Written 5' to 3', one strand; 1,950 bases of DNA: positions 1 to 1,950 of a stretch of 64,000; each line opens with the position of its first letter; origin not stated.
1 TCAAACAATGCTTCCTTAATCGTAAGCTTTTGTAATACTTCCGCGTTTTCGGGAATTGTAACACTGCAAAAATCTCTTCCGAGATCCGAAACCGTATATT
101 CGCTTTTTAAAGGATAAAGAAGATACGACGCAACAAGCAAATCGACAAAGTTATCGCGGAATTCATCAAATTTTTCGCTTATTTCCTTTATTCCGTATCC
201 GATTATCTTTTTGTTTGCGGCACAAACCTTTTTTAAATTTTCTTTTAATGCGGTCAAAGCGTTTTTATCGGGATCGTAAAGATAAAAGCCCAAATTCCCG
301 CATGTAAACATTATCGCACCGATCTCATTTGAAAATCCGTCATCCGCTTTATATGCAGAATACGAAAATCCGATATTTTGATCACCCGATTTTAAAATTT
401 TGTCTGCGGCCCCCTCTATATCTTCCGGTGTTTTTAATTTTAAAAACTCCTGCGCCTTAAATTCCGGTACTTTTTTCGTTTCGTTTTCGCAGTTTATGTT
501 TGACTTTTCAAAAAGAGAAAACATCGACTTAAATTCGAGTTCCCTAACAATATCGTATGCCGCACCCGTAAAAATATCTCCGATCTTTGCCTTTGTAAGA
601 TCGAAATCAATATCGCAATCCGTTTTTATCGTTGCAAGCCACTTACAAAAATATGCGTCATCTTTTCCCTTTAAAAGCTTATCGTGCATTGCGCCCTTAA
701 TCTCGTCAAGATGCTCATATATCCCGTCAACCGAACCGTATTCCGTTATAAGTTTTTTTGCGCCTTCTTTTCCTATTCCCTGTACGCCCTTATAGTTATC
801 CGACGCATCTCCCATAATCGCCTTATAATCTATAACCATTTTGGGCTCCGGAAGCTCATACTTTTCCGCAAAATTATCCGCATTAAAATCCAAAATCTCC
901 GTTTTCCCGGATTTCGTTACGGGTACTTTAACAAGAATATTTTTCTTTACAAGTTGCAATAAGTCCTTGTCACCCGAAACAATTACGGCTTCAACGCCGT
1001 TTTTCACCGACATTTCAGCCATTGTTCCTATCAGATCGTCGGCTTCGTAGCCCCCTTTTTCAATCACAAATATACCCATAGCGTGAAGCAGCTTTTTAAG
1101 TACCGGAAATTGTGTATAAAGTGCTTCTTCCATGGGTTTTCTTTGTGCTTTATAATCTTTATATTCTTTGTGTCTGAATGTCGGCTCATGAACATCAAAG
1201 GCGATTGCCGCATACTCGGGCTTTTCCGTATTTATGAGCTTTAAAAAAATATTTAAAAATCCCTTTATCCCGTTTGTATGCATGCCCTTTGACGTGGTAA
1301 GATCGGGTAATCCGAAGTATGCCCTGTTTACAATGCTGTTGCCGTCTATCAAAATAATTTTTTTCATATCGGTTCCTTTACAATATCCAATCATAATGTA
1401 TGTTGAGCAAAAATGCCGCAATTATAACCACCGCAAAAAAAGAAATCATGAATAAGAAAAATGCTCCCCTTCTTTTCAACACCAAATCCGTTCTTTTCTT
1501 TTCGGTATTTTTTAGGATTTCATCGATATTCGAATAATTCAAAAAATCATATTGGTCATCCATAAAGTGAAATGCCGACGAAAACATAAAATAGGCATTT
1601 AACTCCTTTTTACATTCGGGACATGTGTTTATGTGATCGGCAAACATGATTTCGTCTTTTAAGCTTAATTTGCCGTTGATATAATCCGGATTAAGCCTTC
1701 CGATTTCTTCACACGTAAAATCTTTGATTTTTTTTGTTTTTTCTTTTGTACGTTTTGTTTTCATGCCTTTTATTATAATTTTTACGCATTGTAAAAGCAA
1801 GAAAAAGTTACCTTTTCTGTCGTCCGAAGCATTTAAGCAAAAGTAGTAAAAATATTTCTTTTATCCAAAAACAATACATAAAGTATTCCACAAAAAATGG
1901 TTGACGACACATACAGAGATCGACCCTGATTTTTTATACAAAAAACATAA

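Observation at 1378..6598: AT-rich five-gene envelope module between polA and tRNA-Leu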

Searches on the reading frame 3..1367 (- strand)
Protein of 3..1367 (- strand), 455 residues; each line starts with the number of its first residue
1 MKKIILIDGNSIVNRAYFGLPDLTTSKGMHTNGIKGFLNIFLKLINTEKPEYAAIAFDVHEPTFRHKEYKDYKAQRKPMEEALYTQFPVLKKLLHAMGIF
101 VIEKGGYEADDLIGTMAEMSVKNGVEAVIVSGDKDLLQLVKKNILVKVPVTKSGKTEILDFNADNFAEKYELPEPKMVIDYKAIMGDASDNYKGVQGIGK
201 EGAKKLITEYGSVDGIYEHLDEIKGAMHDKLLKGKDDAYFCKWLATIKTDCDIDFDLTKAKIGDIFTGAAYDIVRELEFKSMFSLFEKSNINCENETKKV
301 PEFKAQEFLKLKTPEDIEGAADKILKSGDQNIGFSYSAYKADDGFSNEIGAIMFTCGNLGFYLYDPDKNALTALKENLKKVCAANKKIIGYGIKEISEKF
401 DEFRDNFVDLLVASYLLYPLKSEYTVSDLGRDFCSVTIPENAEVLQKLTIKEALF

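Call 19: search_protein_families(library=pfam, proteins=[window:3-1367:-], max_evalue=0.001)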
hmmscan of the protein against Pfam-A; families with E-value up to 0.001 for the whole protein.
window:3-1367:- (455 aa): 2 families
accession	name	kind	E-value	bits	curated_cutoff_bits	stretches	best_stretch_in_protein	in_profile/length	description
PF02739.22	5_3_exonuc_N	-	4.2e-56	189.6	34.3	1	3-170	1-163/164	5'-3' exonuclease, N-terminal resolvase-like domain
PF01367.25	5_3_exonuc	-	2.1e-29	102.3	40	1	174-264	2-93/97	5'-3' exonuclease, C-terminal SAM fold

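Call 54: find_related_loci(query=window:3-1367:-, collection=metagenome_contigs, flank=8000)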
Query window:3-1367:- (455 aa) in metagenome_contigs; peptide patterns used: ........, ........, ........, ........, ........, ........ (x = any residue, [..] = any of these).
224 stretches matched a pattern; 48 encode a relative of the query (tblastn E <= 1e-3); 48 distinct loci.
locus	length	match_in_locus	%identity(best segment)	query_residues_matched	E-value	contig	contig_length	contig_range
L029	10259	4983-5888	41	1-297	4e-71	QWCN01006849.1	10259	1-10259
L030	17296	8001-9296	36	1-434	1e-70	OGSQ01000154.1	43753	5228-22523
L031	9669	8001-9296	36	1-434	2e-70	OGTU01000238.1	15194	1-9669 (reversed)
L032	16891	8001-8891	42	1-298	4e-70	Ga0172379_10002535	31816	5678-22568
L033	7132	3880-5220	35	2-447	9e-70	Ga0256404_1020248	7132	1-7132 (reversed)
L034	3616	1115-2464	33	2-438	5e-70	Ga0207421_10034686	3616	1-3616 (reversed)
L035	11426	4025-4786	47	1-257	1e-68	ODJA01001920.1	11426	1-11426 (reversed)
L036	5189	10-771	46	1-257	9e-68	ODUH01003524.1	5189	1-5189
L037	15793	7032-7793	46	1-257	6e-67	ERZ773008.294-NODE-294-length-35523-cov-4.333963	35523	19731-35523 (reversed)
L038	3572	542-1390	43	2-288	4e-67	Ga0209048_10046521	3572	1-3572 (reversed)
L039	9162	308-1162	41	1-287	6e-66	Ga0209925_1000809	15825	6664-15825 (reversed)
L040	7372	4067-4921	41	1-287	6e-66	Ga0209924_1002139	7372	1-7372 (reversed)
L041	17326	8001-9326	34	1-446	4e-65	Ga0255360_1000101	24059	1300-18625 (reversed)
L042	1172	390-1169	43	1-255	3e-66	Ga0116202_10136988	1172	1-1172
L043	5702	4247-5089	39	1-283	1e-61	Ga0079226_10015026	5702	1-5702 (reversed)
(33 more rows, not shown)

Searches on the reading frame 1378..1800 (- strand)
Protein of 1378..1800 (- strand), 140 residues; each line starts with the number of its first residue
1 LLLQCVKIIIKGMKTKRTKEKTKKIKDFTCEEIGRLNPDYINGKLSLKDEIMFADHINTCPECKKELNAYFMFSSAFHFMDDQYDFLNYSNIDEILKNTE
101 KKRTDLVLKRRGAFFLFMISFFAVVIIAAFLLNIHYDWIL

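Call 4: search_protein_families(library=pfam, proteins=[window:1378-1800:-], max_evalue=0.1)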
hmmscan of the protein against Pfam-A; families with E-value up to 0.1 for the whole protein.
window:1378-1800:- (140 aa): 1 family
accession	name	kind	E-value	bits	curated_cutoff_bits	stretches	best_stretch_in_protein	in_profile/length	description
PF13490.11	zf-HC2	-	4.9e-05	23.8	22.2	1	30-63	1-34/35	Putative zinc-finger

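Call 5: search_protein_families(library=ncbifam, proteins=[window:1378-1800:-], max_evalue=0.1)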
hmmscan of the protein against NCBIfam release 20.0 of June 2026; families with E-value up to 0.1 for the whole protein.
window:1378-1800:- (140 aa): 4 families
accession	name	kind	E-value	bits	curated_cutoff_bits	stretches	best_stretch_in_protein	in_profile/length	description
NF052368.1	antisigmaE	subfamily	0.0021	17.8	50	1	29-64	3-38/48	anti-sigma factor family protein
TIGR02451.1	anti_sig_ChrR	subfamily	0.011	15.5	124.5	1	40-99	11-69/216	ChrR family anti-sigma-E factor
NF052375.1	antisigma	equivalog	0.036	14.1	100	1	38-70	3-35/217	anti-sigma factor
TIGR03988.1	antisig_RsrA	equivalog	0.081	13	62.5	0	38-68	10-40/77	mycothiol system anti-sigma-R factor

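Call 36: find_encoding_contigs(protein=window:1378-1764:-, flank=10000, max_places=10)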
Protein window:1378-1764:- (128 aa): 5 contigs read that carry it; 5 places shown.
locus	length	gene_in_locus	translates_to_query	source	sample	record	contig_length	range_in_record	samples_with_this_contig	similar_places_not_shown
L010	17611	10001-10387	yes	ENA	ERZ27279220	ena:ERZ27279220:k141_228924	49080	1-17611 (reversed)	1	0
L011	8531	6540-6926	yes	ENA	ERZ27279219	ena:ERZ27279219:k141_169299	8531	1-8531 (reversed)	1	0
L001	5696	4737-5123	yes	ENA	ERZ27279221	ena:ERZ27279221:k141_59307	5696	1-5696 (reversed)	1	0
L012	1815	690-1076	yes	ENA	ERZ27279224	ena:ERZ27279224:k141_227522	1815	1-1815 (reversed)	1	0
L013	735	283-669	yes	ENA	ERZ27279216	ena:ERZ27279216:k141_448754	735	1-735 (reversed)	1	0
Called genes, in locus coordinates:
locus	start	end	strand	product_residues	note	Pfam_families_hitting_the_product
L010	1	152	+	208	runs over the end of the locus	PF01330:RuvA_N, PF14520:HHH_5, PF07499:RuvA_C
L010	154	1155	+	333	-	PF06068:TIP49 (faint), PF01078:Mg_chelatase (faint), PF05496:RuvB_N, PF00004:AAA, PF07728:AAA_5 (weak), PF17864:AAA_lid_4, PF05491:WHD_RuvB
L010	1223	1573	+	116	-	PF05164:ZapA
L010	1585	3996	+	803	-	PF01136:Peptidase_U32, PF12392:DUF3656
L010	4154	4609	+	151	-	PF00293:NUDIX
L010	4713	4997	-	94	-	PF10719:ComFB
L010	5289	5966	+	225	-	-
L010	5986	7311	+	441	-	-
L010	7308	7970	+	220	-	PF02463:SMC_N (weak), PF00005:ABC_tran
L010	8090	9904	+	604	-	PF02517:Rce1-like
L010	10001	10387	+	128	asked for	-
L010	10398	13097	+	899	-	PF02739:5_3_exonuc_N, PF01367:5_3_exonuc, PF00476:DNA_pol_A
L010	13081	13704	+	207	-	PF24883:NPHP3_N (faint), PF01121:CoaE, PF13207:AAA_17 (faint)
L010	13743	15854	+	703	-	PF11104:PilM_2 (faint), PF14450:FtsA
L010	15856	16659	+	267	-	PF00753:Lactamase_B, PF23023:Anti-Pycsar_Apyc1 (weak), PF12706:Lactamase_B_2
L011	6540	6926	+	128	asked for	-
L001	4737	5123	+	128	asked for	-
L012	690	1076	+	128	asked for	-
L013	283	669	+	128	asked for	-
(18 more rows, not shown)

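Call 91: search_protein_families(library=padloc, proteins=[window:1378-1764:-], max_evalue=0.001)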
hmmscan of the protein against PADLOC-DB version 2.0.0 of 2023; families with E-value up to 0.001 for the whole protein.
window:1378-1764:- (128 aa): 0 families
